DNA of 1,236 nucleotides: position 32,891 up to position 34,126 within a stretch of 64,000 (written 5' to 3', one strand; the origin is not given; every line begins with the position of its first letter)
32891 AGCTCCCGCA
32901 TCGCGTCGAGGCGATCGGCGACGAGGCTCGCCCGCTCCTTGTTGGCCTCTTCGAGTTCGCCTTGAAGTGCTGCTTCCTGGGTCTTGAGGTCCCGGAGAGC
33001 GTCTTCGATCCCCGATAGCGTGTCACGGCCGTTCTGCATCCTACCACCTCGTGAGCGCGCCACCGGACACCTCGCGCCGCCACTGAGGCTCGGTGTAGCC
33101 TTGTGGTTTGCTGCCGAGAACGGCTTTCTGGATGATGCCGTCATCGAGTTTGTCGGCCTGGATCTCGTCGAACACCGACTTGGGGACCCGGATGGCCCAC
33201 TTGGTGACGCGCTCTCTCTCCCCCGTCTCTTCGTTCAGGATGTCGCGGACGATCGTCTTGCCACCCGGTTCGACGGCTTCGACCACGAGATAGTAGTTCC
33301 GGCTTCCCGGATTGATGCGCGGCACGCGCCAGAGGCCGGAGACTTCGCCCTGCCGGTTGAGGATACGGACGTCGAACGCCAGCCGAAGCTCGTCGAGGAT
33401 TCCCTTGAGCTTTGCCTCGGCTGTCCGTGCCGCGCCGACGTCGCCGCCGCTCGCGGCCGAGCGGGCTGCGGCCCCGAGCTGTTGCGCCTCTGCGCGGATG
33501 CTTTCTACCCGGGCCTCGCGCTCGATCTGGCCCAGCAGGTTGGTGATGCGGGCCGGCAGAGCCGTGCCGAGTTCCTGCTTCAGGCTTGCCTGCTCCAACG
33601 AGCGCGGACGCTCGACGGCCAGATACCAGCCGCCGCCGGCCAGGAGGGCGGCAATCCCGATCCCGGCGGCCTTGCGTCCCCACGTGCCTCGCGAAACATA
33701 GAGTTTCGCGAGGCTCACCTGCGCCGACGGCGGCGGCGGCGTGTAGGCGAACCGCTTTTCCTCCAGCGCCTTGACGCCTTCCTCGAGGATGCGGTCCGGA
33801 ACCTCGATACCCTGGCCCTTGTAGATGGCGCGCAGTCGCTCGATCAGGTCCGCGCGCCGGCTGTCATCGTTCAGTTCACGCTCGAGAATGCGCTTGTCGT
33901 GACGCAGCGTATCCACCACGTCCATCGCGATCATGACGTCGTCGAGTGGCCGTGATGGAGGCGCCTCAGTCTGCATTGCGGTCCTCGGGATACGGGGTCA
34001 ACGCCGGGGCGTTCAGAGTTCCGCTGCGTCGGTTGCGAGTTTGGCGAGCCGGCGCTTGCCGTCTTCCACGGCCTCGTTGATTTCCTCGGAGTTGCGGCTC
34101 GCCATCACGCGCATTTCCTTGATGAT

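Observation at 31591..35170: Three-gene operon of uncharacterised helical proteins: TelA-like protein, single-pass membrane protein, coiled-coil protein with poly-Gly tail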

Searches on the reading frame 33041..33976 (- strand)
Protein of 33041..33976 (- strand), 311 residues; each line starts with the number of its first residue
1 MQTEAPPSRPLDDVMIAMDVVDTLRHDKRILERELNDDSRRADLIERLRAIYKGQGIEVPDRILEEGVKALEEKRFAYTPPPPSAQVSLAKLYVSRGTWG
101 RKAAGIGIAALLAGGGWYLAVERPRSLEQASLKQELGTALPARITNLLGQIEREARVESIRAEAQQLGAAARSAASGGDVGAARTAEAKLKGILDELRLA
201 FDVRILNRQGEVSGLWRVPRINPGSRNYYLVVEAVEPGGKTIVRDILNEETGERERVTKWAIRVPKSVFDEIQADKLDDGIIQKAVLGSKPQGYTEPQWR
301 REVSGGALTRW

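Call 3: search_protein_families(library=pfam, proteins=[window:33041-33976:-], max_evalue=1)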
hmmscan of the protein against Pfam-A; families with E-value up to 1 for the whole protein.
window:33041-33976:- (311 aa): 1 family
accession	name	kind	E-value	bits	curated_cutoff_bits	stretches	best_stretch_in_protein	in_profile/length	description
PF19911.4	DUF6384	-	4.3e-118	394.4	25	1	6-311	3-308/308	Family of unknown function (DUF6384)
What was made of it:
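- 33041..33976 (-): Gene B, 311 aa: DUF6384 family bitopic membrane protein. PF19911 E 4.3e-118, full length (call 3).
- On DUF6384 (PF19911): Gene B: E 4.3e-118, 394 bits, residues 6-311 on profile positions 3-308 (call 3).
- Closest known: DUF6384. Same: B is a full-length member (E 4.3e-118; call 3).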

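Call 4: search_protein_families(library=ncbifam, proteins=[window:33041-33976:-], max_evalue=1)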
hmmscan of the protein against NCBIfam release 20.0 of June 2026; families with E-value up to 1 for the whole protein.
window:33041-33976:- (311 aa): 2 families
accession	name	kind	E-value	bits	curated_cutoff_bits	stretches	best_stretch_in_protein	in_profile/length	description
NF011322.0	PRK14735.1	equivalog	0.045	13.6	202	1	139-205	69-134/139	F0F1 ATP synthase subunit epsilon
TIGR03793.1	leader_NHLP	domain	0.08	12.8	50.9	1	28-63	7-42/77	NHLP leader peptide family RiPP precursor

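Call 5: search_protein_families(library=padloc, proteins=[window:33041-33976:-], max_evalue=1)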
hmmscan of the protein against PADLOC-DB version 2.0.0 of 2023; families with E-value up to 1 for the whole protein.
window:33041-33976:- (311 aa): 0 families

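Call 9: search_solved_structures(query=window:33041-33976:-, max_evalue=10)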
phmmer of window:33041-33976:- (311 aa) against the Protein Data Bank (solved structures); distinct sequences matched with E-value up to 10: 1.
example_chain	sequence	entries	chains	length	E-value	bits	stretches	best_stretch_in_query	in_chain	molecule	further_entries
9itj_R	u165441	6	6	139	0.19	14.2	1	139-209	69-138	ATP synthase epsilon chain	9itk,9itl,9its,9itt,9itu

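Call 12: find_homologous_proteins(query=window:33041-33976:-)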
Query window:33041-33976:- (311 aa): 2298 proteins with E <= 0.001 among 8000 candidates; the best 120 are listed.
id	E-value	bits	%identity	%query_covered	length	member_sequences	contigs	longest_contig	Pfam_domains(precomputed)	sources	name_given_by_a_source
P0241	3.7e-186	635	100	95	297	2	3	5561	PF19911.5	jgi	jgi:hypothetical protein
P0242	4.2e-180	616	92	100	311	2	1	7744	PF19911.5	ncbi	-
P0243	1.8e-179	613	91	100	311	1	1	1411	PF19911.5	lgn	-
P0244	4.5e-142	491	71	100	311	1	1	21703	PF19911.5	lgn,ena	-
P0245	2.2e-141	488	70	100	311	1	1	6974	PF19911.5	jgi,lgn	-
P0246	5.2e-139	481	70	99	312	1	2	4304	PF19911.5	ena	-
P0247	6.3e-139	480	71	100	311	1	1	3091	PF19911.5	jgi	-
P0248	1.6e-136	473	68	99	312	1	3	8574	PF19911.5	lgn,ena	-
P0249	2.0e-136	472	69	100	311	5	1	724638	PF19911.5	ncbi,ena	-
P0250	3.2e-136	472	69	99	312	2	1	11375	PF19911.5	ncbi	ncbi:MAG: DUF6384 family protein [Hyphomicrobiaceae bacterium]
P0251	3.8e-136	471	69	100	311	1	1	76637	PF19911.5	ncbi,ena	-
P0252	5.6e-136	471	69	100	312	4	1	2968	PF19911.5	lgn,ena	-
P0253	6.8e-136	470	69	100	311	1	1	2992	PF19911.5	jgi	-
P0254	4.8e-135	468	68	99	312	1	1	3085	PF19911.5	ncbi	-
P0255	1.1e-134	466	69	100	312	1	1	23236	PF19911.5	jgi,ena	-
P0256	1.8e-134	466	69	98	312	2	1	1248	PF19911.5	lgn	-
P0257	2.6e-134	465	68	100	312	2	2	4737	PF19911.5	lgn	-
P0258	3.4e-134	465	68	100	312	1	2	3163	PF19911.5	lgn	-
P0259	6.0e-134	464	68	100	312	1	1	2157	PF19911.5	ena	-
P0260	6.1e-134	464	68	100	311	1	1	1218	PF19911.5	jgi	jgi:hypothetical protein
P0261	6.6e-134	464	67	99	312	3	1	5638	PF19911.5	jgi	jgi:hypothetical protein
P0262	1.5e-133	463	68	98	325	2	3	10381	PF19911.5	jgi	jgi:hypothetical protein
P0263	3.0e-133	462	67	100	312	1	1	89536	PF19911.5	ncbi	ncbi:MAG: DUF6384 family protein [Hyphomicrobiaceae bacterium]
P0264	2.3e-132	459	68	99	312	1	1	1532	PF19911.5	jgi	-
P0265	2.8e-132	459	67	99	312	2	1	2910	PF19911.5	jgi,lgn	jgi:hypothetical protein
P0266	3.6e-132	458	68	100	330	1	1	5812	PF19911.5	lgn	-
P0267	7.6e-132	457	69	99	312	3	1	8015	PF19911.5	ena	-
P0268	2.2e-131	456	67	100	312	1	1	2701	PF19911.5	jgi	jgi:hypothetical protein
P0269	4.6e-130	451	67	100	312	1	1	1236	PF19911.5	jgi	jgi:hypothetical protein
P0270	6.6e-130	451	64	100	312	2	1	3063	PF19911.5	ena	-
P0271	1.2e-129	450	66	99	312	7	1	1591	PF19911.5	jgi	-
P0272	1.3e-129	450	68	99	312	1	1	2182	PF19911.5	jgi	jgi:hypothetical protein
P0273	1.5e-129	450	66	100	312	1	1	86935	PF19911.5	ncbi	ncbi:MAG: DUF6384 family protein [Hyphomicrobiaceae bacterium]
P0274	4.3e-128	445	67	99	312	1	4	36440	PF19911.5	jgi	jgi:hypothetical protein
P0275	1.9e-126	439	65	99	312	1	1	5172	PF19911.5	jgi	-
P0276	3.4e-126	439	67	98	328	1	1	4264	PF19911.5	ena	-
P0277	1.2e-125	437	70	93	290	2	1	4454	PF19911.5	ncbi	ncbi:MAG: DUF6384 family protein, partial [Hyphomicrobiaceae bacterium]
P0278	1.9e-125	436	66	98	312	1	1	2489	PF19911.5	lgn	-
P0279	2.7e-125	436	52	98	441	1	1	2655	PF26838.1,PF19911.5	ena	-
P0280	2.0e-124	433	67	98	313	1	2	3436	PF19911.5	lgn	-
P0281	5.9e-122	425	64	100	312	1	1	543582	PF19911.5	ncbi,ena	-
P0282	6.1e-122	425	63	99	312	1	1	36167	PF19911.5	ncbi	ncbi:MAG: DUF6384 family protein [Hyphomicrobiaceae bacterium]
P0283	8.8e-122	424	65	99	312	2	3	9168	PF19911.5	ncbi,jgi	jgi:hypothetical protein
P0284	2.0e-121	423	64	99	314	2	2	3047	PF19911.5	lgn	-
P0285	3.0e-121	422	65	97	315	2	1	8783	PF19911.5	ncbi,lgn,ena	-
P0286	7.3e-121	421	65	98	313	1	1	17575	PF19911.5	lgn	-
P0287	2.5e-120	419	63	99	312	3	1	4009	PF19911.5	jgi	jgi:Family of unknown function (DUF6384)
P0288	1.4e-118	414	62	99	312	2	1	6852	PF19911.5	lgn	-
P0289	1.4e-118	414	63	98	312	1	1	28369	PF19911.5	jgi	jgi:hypothetical protein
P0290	4.1e-118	412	62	99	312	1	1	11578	PF19911.5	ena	-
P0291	4.9e-118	412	63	99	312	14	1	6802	PF19911.5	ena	-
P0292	5.5e-118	412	65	97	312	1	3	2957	PF19911.5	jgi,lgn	jgi:hypothetical protein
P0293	1.0e-117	411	62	99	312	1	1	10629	PF19911.5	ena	-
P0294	1.8e-117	410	64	97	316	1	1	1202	PF19911.5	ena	-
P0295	2.0e-117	410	63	99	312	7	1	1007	PF19911.5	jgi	jgi:hypothetical protein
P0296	2.6e-116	406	61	99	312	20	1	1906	PF19911.5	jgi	jgi:hypothetical protein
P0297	3.4e-115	402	61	99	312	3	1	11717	PF19911.5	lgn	-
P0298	1.5e-114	400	62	99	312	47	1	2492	PF19911.5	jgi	jgi:hypothetical protein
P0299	2.0e-114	400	63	99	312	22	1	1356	PF19911.5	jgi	-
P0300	3.0e-114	399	62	97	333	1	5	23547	PF19911.5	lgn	-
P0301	3.9e-110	386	60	99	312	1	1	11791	PF19911.5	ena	-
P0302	3.0e-109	383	59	99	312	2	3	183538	PF19911.5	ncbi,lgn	-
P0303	2.7e-107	377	60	99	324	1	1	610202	PF19911.5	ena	-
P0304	5.4e-107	376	58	96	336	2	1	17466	PF19911.5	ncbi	-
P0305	6.1e-106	372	59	98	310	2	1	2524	PF19911.5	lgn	-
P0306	9.3e-106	371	58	99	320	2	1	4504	PF19911.5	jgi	jgi:Family of unknown function (DUF6384)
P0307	2.2e-105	370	59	97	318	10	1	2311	PF19911.5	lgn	-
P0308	1.3e-103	364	58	97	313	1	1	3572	PF19911.5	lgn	-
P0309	1.3e-103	364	57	100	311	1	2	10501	PF19911.5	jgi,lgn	jgi:hypothetical protein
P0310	2.2e-103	364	57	97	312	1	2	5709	PF19911.5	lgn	-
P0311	2.9e-102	360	58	97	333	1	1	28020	PF19911.5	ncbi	-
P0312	1.6e-101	358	58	98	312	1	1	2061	PF19911.5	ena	-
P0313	2.5e-101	357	55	98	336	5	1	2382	PF19911.5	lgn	-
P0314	3.6e-101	356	57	97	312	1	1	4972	PF19911.5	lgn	-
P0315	3.9e-101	356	57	97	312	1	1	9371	PF19911.5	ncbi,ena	-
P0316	4.7e-101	356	55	97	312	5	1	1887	PF19911.5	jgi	jgi:hypothetical protein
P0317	1.5e-100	354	58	97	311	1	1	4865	PF19911.5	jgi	jgi:Family of unknown function (DUF6384)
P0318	1.4e-99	351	55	98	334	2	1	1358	PF19911.5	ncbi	-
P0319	1.7e-99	351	55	97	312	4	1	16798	PF19911.5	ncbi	ncbi:MAG: DUF6384 family protein [Rhodomicrobiaceae bacterium]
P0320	3.1e-99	350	57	97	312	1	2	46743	PF19911.5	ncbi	ncbi:MAG: DUF6384 family protein [Rhodomicrobiaceae bacterium]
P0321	3.1e-99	350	55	97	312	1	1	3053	PF19911.5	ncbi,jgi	jgi:hypothetical protein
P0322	4.3e-99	350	55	100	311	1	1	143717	PF19911.5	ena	-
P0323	1.1e-98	348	53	97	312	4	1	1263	PF19911.5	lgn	-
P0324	1.6e-98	348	55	100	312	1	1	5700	PF19911.5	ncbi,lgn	-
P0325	2.4e-98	347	56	97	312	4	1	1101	PF19911.5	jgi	jgi:hypothetical protein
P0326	2.5e-98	347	56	97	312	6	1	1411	PF19911.5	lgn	-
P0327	6.9e-98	346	55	97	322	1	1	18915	PF19911.5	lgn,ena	-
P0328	9.9e-98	345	54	99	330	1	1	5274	PF19911.5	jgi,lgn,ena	jgi:hypothetical protein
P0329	1.0e-97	345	54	99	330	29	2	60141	PF19911.5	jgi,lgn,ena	-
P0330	1.5e-97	345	54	99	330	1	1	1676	PF19911.5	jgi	-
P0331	1.8e-97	344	55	98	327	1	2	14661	PF19911.5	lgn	-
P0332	2.1e-97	344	54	99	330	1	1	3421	PF19911.5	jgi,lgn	-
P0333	2.3e-97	344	54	99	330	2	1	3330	PF19911.5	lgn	-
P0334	2.3e-97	344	54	97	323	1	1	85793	PF19911.5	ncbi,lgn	ncbi:MAG: DUF6384 family protein [Pseudomonadota bacterium]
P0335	3.8e-97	343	56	97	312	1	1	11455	PF19911.5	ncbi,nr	ncbi:MAG: tetratricopeptide repeat protein [Hyphomicrobiales bacterium]|nr:tetratricopeptide repeat 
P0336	3.8e-97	343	55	97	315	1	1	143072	PF19911.5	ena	-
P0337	5.5e-97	343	55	100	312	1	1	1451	PF19911.5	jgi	jgi:hypothetical protein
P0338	5.9e-97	343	53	99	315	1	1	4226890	PF19911.5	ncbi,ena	-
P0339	5.9e-97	343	53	99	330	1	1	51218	PF19911.5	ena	-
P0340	1.0e-96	342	54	97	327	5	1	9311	PF19911.5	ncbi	ncbi:MAG: DUF6384 family protein [Pseudomonadota bacterium]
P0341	1.2e-96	342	54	97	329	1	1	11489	PF19911.5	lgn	-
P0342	1.2e-96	342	53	99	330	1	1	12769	PF19911.5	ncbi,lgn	-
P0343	1.9e-96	341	53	99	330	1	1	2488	PF19911.5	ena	-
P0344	2.0e-96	341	53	99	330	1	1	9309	PF19911.5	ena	-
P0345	2.3e-96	341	53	99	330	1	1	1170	PF19911.5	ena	-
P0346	2.6e-96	340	54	97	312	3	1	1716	PF19911.5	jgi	jgi:hypothetical protein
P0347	2.8e-96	340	54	97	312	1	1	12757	PF19911.5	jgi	jgi:hypothetical protein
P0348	3.4e-96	340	53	99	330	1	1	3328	PF19911.5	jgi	jgi:hypothetical protein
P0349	3.8e-96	340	56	97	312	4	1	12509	PF19911.5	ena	-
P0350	5.3e-96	339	54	97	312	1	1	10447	PF19911.5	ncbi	-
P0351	7.0e-96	339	53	98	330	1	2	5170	PF19911.5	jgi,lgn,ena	-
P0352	9.1e-96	339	54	98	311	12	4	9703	PF19911.5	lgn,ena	-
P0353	9.2e-96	339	53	99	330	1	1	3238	PF19911.5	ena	-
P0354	1.5e-95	338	52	97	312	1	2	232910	PF19911.5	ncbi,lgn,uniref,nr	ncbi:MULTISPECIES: DUF6384 family protein [Rhodomicrobium]|uniref:DUF6384 family protein n=1 Tax=Rho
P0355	2.2e-95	337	55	97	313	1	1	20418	PF19911.5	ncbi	-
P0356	2.7e-95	337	52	99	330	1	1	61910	PF19911.5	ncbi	-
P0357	2.9e-95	337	55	97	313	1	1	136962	PF19911.5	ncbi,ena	-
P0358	3.9e-95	337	54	97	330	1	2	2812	PF19911.5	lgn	-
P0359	4.1e-95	337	54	97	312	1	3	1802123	PF19911.5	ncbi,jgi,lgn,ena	-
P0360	7.0e-95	336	54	98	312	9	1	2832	PF19911.5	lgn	-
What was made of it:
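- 33041..33976 (-): 2298 homologues (call 12).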

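Call 78: search_protein_families(library=phrogs, proteins=[window:33041-33976:-], max_evalue=0.01)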
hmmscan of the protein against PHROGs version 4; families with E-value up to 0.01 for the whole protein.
window:33041-33976:- (311 aa): 0 families

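Call 89: search_solved_structures(query=A5, max_evalue=1)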
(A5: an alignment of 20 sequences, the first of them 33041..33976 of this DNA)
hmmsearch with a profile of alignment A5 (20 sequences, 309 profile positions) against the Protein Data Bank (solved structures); distinct sequences matched with E-value up to 1: 9.
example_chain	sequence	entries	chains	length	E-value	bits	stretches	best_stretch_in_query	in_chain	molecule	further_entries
5tvn_A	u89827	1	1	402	0.036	16.5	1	135-214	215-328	Chimera protein of human 5-hydroxytryptamine receptor 2B and E. Coli soluble cytochrome b5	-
6dry_A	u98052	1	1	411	0.037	16.4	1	136-214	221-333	5HT2B receptor, BRIL chimera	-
6drz_A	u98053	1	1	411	0.047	16.1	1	138-214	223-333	5HT2B receptor, BRIL chimera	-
7tbo_A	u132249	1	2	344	0.17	14.3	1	127-194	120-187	D12 LOV2-DARPin fusion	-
5wiu_A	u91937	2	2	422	0.23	13.8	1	156-211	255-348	D(4) dopamine receptor, soluble cytochrome b562 chimera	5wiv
7tx6_A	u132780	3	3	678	0.5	12.7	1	147-206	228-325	Reduced folate transporter,Soluble cytochrome b562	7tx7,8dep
1o1x_A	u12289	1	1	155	0.59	12.5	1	20-60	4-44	ribose-5-phosphate isomerase RpiB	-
9ipy_R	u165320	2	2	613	0.75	12.1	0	97-217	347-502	C3a anaphylatoxin chemotactic receptor,Soluble cytochrome b562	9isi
4v8m_Bp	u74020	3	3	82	0.84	12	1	253-284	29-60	60S RIBOSOMAL PROTEIN L38, PUTATIVE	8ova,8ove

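Call 91: search_protein_families(library=pfam, proteins=[P0279], max_evalue=0.001)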
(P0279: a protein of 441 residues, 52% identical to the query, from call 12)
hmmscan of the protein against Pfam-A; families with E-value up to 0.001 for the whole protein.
P0279 (441 aa): 1 family
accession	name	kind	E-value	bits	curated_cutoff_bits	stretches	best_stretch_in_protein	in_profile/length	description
PF19911.4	DUF6384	-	2.2e-165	549.7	25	2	134-439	4-308/308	Family of unknown function (DUF6384)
